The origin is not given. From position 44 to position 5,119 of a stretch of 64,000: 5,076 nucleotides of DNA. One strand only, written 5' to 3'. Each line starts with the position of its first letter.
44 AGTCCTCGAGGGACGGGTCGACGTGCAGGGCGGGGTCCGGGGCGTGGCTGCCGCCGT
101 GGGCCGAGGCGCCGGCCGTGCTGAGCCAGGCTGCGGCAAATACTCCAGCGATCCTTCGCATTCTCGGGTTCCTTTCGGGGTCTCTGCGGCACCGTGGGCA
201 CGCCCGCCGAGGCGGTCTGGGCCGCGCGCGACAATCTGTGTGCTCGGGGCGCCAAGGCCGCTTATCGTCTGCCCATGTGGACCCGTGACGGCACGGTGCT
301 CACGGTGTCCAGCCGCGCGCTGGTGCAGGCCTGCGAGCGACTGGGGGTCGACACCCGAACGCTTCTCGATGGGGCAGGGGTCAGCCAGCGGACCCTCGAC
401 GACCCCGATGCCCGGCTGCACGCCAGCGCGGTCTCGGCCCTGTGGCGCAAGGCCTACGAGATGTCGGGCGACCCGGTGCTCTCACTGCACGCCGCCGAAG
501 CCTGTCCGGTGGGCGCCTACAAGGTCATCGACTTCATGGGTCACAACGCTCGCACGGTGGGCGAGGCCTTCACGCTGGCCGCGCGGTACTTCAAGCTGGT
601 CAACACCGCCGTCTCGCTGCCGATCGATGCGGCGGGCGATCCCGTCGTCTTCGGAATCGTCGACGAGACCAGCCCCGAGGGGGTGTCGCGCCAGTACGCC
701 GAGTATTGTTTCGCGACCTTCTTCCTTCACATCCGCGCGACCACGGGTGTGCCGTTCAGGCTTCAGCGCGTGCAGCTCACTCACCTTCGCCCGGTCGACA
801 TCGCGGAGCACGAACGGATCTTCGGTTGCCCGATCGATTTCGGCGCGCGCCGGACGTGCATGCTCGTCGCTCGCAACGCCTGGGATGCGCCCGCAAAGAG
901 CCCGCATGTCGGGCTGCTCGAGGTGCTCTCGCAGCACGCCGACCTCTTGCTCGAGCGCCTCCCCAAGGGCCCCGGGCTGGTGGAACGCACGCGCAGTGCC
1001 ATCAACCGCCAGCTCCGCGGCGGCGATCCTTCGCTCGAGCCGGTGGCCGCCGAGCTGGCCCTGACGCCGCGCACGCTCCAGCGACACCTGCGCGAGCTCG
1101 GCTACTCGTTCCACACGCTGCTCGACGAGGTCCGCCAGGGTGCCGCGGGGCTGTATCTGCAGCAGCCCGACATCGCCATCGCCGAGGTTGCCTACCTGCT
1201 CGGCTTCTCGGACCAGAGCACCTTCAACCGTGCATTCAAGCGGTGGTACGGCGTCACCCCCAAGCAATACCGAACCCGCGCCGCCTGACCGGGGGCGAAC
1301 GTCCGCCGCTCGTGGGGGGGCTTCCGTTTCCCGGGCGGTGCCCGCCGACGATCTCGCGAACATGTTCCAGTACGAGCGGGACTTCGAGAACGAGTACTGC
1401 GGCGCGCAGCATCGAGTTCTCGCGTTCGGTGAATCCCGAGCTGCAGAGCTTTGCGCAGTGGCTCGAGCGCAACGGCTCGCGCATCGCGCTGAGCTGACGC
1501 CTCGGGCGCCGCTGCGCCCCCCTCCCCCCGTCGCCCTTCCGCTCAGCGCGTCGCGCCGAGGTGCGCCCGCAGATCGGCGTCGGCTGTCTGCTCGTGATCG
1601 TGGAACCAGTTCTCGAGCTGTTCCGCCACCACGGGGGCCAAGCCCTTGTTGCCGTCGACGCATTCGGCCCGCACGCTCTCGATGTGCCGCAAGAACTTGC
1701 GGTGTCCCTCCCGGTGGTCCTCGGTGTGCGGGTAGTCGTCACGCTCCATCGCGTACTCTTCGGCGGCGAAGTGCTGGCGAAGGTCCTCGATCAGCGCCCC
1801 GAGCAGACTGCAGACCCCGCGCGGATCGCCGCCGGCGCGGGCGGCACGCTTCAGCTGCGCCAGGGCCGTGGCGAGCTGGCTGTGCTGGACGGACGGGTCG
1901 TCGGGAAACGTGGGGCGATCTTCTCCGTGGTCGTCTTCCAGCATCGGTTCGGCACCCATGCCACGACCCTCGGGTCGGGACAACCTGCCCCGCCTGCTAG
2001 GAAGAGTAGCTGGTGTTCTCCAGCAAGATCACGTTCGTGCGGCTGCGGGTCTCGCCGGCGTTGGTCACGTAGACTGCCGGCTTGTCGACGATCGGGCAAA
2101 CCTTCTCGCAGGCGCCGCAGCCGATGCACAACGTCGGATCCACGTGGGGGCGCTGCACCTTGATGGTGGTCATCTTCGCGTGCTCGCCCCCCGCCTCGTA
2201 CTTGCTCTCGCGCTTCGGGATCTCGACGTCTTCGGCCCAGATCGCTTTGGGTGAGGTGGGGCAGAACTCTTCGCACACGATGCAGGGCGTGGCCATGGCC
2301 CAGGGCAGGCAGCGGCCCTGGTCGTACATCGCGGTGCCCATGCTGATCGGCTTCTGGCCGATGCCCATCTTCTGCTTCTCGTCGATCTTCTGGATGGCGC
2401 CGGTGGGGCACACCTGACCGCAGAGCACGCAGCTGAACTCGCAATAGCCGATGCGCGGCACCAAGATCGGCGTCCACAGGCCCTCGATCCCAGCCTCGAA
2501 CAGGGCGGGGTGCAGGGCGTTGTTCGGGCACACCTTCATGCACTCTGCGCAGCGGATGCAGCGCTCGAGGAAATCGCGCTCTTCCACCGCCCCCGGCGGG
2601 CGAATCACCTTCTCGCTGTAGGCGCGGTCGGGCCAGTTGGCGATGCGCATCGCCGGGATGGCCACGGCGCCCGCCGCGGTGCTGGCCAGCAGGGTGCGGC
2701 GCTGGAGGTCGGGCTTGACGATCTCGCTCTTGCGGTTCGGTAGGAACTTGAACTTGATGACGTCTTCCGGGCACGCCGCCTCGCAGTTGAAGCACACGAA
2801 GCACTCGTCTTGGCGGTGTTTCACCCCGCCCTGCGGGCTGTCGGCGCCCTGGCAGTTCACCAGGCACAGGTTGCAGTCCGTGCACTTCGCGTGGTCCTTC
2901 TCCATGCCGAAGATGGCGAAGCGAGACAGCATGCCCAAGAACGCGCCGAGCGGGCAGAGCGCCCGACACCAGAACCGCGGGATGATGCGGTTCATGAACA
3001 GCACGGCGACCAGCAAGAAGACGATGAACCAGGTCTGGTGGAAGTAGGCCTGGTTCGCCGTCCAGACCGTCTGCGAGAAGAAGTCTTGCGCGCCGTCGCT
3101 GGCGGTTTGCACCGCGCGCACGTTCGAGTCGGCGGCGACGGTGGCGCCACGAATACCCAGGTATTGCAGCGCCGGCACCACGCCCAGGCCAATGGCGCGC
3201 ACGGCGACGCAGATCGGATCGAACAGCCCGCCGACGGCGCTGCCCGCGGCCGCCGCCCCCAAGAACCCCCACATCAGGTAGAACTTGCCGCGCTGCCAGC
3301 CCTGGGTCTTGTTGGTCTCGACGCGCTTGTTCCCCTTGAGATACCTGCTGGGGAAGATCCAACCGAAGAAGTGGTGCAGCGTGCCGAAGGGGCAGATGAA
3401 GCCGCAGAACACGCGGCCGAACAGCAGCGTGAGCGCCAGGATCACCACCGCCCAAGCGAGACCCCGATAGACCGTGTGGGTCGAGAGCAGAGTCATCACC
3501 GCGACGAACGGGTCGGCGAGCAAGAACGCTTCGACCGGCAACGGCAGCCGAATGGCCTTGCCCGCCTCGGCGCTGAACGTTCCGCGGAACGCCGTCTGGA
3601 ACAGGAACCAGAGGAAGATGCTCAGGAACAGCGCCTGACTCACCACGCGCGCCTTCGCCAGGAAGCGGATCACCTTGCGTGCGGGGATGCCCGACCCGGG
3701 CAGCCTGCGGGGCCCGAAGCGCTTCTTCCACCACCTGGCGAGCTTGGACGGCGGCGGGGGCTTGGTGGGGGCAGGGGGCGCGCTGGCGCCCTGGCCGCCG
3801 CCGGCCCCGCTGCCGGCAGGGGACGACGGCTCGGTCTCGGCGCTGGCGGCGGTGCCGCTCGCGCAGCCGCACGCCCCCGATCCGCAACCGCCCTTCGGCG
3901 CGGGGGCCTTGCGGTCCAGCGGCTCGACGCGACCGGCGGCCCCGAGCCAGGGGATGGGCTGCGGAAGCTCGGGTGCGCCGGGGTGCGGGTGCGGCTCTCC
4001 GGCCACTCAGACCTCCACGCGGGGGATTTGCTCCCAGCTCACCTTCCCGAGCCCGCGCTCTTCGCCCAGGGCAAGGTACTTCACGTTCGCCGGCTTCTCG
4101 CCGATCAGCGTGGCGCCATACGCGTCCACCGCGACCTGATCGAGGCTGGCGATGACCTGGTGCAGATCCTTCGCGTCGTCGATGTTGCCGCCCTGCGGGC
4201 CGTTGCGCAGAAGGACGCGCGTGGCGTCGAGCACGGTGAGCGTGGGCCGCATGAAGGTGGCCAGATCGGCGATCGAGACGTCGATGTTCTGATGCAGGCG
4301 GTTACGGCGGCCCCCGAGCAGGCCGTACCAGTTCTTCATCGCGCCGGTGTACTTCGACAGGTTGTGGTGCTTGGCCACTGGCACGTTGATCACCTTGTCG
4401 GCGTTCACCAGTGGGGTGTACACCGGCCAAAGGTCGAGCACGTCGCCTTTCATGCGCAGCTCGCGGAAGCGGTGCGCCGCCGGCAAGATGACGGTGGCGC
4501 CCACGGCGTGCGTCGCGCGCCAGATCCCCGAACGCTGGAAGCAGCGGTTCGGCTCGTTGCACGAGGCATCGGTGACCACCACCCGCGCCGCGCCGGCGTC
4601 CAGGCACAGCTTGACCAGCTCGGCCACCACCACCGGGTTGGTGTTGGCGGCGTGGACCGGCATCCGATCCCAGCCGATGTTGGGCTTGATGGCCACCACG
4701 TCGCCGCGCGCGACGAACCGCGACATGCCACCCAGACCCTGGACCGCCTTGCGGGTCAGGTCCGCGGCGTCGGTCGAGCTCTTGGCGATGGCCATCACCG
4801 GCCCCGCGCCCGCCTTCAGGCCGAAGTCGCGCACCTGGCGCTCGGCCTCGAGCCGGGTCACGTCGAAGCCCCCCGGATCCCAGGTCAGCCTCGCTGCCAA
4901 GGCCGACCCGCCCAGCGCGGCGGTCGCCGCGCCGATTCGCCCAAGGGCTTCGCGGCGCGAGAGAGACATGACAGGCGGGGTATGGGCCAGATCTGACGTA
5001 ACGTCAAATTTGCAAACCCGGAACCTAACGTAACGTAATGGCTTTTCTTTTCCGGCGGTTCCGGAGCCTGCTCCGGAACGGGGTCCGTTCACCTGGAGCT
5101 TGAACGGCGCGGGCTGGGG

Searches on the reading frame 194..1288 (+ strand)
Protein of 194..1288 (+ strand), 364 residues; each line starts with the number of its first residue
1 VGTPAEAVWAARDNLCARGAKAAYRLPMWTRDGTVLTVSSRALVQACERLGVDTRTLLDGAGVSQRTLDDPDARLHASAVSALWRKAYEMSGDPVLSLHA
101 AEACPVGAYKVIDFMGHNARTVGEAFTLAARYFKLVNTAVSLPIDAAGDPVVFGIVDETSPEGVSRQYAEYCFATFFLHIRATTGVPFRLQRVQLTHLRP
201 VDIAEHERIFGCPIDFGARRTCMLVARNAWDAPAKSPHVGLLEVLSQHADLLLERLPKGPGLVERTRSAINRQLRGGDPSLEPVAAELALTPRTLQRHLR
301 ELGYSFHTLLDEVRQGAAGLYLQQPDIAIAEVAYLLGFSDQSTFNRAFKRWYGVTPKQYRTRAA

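Call 55: search_protein_families(library=pfam, proteins=[window:194-1288:+], max_evalue=0.00001)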
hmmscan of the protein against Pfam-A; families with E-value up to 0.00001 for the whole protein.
window:194-1288:+ (364 aa): 3 families
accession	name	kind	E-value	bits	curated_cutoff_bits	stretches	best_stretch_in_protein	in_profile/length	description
PF12625.12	Arabinose_bd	-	6.6e-41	140.9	27.6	1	51-233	1-184/185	Arabinose-binding domain of AraC transcription regulator, N-term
PF12833.13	HTH_18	-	1.5e-23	83.3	33.6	1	285-362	2-80/80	Helix-turn-helix domain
PF00165.29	HTH_AraC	-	6.9e-13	48.8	26.6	1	323-361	2-42/42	Bacterial regulatory helix-turn-helix proteins, AraC family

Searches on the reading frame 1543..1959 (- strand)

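Call 57: search_protein_families(library=pfam, proteins=[window:1543-1959:-], max_evalue=0.00001)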
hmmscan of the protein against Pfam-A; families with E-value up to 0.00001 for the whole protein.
window:1543-1959:- (138 aa): 1 family
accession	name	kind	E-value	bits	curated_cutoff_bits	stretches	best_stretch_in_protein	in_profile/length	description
PF01814.28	Hemerythrin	-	1.1e-08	36.1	25.3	1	25-125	9-118/127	Hemerythrin HHE cation binding domain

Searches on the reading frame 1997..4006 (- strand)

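Call 55: search_protein_families(library=pfam, proteins=[window:1997-4006:-], max_evalue=0.00001)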
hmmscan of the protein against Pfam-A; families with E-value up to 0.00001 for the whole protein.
window:1997-4006:- (669 aa): 9 families
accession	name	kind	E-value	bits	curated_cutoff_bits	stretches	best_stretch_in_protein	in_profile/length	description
PF12801.12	Fer4_5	-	8.8e-15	54.8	22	1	180-219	3-42/48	4Fe-4S binding domain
PF13187.11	Fer4_9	-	1.3e-12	47.9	27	0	402-497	2-51/52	4Fe-4S dicluster domain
PF00037.32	Fer4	-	9.2e-12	44.7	21.1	1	621-638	2-19/24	4Fe-4S binding domain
PF12838.12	Fer4_7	-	1.5e-11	45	27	0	482-537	1-52/52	4Fe-4S dicluster domain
PF13237.11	Fer4_10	-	1.7e-10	41.1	25.5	0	621-640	3-23/53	4Fe-4S dicluster domain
PF13484.11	Fer4_16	-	3.1e-09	37.9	30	0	525-584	4-65/66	4Fe-4S double cluster binding domain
PF12837.12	Fer4_6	-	1.2e-07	31.8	25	1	620-638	2-20/24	4Fe-4S binding domain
PF12797.12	Fer4_2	-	8.1e-07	29.1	24.5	0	619-638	2-21/22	4Fe-4S binding domain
PF14697.11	Fer4_21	-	1.5e-06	28.7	35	0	371-418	4-58/59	4Fe-4S dicluster domain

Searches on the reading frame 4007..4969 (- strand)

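Call 55: search_protein_families(library=pfam, proteins=[window:4007-4969:-], max_evalue=0.00001)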
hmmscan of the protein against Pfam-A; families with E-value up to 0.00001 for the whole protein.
window:4007-4969:- (320 aa): 1 family
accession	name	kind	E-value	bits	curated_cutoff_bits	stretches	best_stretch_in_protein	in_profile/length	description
PF04015.17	DUF362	-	3.3e-48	164.8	24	1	92-286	1-199/200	Domain of unknown function (DUF362)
